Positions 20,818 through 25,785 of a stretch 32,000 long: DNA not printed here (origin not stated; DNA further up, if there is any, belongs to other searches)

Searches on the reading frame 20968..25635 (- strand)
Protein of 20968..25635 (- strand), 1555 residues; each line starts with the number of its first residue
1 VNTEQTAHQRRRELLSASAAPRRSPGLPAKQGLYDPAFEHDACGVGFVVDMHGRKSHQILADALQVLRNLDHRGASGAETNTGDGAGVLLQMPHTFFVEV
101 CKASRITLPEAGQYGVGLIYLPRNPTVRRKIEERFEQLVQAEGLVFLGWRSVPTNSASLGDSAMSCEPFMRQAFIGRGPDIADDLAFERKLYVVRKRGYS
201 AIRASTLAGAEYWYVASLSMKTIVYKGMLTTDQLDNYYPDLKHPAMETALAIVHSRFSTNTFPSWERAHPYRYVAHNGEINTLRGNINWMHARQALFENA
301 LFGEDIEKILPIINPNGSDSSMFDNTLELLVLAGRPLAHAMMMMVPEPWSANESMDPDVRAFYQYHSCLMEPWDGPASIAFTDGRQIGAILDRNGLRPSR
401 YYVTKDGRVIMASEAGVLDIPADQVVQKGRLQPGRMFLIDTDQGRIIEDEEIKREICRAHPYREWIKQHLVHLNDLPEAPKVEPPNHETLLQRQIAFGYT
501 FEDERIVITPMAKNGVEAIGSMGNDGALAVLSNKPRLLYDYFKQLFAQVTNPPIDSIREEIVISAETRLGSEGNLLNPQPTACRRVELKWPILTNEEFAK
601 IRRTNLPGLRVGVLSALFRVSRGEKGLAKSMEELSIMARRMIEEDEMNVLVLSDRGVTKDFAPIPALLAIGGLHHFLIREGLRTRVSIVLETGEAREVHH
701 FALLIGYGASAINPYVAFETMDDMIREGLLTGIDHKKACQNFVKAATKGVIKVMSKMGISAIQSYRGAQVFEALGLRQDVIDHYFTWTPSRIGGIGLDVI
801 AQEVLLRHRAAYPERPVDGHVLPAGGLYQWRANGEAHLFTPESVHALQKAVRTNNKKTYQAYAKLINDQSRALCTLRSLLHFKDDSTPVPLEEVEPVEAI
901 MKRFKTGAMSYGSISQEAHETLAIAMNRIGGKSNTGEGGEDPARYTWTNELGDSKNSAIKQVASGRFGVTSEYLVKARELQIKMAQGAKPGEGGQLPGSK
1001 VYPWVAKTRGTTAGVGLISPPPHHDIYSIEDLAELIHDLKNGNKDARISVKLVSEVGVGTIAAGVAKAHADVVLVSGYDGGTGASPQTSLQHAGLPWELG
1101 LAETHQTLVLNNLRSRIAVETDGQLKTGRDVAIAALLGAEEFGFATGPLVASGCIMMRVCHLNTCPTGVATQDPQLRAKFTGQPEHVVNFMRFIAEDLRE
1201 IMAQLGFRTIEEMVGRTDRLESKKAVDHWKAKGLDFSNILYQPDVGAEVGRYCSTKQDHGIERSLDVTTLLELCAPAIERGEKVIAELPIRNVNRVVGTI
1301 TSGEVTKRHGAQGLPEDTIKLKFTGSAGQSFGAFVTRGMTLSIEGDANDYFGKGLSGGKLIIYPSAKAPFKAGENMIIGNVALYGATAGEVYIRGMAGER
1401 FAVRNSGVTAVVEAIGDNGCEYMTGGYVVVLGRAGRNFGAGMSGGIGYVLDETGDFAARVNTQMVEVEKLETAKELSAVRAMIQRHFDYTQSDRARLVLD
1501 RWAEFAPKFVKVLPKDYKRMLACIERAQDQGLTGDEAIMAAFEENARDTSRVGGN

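Call 8: search_protein_families(library=pfam, proteins=[window:20968-25635:-], max_evalue=0.001)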
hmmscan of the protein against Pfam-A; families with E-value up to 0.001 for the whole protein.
window:20968-25635:- (1555 aa): 4 families
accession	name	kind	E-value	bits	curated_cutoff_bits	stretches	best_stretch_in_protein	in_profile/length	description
PF00310.26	GATase_2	-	1.2e-190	634.2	19.9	1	43-465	1-420/420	Glutamine amidotransferases class-II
PF01645.23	Glu_synthase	-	5.4e-156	519.8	20.4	1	840-1207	4-368/369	Conserved region in glutamate synthase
PF04898.20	Glu_syn_central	-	1.2e-112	376.3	22.8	1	492-776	1-276/277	Glutamate synthase central domain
PF01493.24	GXGXG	-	6.1e-84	280.7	32.5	1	1289-1475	2-188/190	GXGXG motif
